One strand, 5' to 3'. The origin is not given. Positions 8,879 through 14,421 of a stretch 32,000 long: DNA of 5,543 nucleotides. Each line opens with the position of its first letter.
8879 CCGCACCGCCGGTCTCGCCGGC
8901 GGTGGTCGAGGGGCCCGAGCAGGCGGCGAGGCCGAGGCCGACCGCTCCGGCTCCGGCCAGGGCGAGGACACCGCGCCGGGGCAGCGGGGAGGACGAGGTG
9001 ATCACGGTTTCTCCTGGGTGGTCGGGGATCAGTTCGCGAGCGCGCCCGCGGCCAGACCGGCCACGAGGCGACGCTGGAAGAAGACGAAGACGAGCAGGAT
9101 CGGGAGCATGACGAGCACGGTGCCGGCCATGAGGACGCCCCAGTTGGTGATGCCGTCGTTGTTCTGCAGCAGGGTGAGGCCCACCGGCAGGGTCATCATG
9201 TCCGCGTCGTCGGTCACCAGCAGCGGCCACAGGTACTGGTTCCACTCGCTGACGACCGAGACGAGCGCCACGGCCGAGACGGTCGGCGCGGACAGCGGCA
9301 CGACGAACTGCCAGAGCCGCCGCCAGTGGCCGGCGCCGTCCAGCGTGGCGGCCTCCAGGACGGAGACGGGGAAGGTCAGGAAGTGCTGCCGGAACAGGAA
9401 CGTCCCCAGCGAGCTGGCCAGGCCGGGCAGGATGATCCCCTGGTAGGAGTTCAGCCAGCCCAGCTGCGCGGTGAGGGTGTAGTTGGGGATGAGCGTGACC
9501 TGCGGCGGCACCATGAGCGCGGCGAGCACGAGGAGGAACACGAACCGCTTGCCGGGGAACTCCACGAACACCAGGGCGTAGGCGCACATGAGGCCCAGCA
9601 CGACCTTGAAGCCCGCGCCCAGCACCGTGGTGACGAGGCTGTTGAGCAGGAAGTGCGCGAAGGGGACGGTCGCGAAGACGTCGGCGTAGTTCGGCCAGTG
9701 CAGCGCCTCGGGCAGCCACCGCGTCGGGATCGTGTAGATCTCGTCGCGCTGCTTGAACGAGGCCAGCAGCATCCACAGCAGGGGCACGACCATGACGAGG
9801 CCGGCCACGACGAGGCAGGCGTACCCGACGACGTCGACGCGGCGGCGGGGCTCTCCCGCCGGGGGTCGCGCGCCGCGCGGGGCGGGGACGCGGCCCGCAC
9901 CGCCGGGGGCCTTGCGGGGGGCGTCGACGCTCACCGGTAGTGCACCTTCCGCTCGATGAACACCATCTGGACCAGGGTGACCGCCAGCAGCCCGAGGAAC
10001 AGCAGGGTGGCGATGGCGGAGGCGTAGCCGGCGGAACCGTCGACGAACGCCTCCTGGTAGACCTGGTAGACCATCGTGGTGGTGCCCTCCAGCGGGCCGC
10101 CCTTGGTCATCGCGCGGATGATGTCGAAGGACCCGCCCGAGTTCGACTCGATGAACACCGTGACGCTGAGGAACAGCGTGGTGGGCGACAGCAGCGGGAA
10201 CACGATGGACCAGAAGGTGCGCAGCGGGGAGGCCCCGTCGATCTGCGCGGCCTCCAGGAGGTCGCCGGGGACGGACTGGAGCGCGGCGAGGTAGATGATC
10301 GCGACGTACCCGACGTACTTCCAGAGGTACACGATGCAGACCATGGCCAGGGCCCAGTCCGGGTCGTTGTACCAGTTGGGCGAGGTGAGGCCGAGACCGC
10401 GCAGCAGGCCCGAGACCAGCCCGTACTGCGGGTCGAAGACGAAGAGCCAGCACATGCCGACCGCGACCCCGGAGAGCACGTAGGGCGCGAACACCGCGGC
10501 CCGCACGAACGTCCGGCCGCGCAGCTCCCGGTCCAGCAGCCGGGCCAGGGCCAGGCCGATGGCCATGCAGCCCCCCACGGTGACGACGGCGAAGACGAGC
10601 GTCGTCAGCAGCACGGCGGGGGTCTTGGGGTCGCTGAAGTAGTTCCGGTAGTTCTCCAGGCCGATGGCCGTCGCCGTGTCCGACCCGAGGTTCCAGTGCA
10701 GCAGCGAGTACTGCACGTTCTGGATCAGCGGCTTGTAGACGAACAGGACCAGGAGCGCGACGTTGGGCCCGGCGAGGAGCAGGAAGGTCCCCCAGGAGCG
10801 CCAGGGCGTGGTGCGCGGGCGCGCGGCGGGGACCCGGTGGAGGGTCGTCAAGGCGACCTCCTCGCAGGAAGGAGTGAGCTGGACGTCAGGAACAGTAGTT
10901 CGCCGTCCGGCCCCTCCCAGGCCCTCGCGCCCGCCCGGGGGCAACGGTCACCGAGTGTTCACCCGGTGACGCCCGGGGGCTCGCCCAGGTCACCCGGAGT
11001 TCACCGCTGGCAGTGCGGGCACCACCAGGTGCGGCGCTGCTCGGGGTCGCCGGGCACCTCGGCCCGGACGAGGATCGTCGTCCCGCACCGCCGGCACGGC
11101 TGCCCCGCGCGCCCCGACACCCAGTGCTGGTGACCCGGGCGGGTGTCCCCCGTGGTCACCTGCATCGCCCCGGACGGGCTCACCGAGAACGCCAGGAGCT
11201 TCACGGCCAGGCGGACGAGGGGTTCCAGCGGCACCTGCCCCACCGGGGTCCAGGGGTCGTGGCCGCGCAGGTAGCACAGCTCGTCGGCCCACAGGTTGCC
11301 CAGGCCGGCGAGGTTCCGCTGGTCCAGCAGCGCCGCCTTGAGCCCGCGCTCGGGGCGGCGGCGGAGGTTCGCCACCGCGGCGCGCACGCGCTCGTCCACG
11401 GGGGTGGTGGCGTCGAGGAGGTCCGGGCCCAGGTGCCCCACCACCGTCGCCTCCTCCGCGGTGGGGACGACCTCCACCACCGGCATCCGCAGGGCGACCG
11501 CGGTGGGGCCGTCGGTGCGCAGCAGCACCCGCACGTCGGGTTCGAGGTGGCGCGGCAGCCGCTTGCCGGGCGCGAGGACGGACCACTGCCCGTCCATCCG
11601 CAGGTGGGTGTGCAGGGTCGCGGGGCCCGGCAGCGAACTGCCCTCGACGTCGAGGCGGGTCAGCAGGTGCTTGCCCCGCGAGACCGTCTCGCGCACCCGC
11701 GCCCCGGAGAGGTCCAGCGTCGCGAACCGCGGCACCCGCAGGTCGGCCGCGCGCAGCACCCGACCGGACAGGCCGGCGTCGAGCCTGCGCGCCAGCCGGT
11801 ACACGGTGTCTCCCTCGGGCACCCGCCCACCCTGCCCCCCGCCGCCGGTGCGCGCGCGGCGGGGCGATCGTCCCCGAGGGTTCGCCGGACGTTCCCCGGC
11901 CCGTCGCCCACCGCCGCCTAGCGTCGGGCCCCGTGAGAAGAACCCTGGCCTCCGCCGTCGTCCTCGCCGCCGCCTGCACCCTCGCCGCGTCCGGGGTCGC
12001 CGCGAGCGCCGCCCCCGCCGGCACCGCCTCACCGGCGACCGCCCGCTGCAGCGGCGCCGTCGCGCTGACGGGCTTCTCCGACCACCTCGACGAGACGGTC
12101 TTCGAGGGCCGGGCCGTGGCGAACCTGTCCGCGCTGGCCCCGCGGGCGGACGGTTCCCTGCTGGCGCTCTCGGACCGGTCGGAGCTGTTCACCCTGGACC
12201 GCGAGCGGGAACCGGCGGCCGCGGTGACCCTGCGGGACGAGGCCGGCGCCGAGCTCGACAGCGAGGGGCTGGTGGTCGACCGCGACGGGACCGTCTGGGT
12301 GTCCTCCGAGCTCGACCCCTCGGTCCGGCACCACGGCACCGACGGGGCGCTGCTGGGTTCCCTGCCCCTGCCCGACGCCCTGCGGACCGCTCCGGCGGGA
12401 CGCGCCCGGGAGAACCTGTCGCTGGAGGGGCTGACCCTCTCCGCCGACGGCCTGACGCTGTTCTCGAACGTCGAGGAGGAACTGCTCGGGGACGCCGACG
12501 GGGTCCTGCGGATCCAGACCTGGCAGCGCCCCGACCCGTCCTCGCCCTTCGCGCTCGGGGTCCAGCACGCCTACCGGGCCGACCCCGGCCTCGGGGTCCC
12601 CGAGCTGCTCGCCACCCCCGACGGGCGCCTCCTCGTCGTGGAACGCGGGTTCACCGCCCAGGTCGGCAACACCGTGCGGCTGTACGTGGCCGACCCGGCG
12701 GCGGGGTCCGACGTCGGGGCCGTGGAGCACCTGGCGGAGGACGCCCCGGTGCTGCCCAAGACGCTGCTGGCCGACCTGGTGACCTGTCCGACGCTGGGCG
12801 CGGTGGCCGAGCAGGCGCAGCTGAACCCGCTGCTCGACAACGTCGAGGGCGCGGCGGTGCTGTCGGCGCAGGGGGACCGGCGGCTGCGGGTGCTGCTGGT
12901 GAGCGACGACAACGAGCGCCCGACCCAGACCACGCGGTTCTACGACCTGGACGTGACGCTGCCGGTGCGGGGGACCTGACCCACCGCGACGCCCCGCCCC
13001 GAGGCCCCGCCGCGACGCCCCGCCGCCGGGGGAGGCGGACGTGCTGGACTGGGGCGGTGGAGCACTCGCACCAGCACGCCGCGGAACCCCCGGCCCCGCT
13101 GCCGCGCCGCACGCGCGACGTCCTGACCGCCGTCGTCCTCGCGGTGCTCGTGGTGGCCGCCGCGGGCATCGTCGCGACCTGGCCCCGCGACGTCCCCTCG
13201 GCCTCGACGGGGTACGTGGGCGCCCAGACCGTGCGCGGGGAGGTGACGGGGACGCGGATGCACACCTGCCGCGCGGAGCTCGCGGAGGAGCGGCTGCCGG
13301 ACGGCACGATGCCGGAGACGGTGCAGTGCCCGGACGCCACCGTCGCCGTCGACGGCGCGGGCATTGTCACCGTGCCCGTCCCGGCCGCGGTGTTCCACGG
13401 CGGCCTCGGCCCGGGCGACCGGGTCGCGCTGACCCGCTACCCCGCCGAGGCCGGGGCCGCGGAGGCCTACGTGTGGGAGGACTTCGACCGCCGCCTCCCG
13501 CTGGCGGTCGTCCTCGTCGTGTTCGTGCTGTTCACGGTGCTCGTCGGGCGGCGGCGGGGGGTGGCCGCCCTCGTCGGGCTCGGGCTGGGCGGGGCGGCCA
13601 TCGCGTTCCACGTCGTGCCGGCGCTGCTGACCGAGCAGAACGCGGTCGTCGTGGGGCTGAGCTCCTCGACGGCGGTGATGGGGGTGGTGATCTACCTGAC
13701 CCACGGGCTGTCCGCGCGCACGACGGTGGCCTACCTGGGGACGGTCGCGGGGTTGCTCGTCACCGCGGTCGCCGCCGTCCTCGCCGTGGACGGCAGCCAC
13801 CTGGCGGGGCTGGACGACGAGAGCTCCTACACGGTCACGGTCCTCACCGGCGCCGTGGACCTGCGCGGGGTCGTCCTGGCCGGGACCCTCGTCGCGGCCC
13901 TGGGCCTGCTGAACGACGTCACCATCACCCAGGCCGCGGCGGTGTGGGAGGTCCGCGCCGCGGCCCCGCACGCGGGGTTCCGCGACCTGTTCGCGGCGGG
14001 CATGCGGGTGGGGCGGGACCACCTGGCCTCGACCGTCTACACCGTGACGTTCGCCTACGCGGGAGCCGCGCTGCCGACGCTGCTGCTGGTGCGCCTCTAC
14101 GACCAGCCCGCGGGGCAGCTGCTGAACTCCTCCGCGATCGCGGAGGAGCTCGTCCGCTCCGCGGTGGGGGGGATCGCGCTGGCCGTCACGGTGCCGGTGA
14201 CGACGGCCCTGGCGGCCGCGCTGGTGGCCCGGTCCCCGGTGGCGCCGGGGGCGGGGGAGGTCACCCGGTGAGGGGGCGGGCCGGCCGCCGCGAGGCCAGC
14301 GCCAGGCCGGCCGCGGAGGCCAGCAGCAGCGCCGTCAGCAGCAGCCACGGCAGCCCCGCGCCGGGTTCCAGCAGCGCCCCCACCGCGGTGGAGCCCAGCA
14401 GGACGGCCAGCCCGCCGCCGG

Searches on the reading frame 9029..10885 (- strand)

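Call 52: search_protein_families(library=pfam, proteins=[window:9029-10885:-], max_evalue=0.0001)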
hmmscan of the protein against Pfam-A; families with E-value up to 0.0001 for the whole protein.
window:9029-10885:- (618 aa): 1 family
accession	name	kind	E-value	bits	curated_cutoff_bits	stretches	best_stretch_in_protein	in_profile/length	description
PF00528.27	BPD_transp_1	-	6.5e-15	55.8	26.4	1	428-609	2-180/184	Binding-protein-dependent transport system inner membrane component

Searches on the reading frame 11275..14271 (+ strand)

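Call 51: search_protein_families(library=pfam, proteins=[window:11275-14271:+], max_evalue=0.0001)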
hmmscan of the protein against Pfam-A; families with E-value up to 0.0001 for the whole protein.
window:11275-14271:+ (998 aa): 1 family
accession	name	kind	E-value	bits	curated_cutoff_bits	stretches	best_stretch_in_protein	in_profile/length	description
PF07907.16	YibE_F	-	4.9e-64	216.6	27.2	1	744-981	2-240/241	YibE/F-like protein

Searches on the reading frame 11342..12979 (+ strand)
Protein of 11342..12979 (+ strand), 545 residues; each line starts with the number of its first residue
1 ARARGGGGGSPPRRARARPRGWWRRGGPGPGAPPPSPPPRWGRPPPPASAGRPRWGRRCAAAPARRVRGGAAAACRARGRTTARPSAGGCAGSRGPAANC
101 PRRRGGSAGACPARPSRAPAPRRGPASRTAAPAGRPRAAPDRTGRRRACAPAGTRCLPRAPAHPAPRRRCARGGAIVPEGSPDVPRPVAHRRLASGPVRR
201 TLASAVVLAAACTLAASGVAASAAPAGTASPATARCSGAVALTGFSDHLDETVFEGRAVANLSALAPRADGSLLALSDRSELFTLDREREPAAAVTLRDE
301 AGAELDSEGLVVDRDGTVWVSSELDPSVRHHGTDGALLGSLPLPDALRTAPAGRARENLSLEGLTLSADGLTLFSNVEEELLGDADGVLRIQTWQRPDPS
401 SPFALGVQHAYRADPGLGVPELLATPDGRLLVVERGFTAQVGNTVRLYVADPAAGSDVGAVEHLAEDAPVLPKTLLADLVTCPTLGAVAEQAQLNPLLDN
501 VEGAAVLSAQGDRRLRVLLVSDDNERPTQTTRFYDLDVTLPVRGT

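Call 51: search_protein_families(library=pfam, proteins=[window:11342-12979:+], max_evalue=0.0001)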
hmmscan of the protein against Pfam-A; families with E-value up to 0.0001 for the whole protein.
window:11342-12979:+ (545 aa): 2 families
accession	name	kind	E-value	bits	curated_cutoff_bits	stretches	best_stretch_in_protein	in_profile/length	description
PF13449.12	Phytase-like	-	2.2e-58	198.9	27.6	1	259-524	3-283/284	Esterase-like activity of phytase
PF06977.17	SdiA-regulated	-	6.9e-05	22.6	21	0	256-323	168-241/249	SdiA-regulated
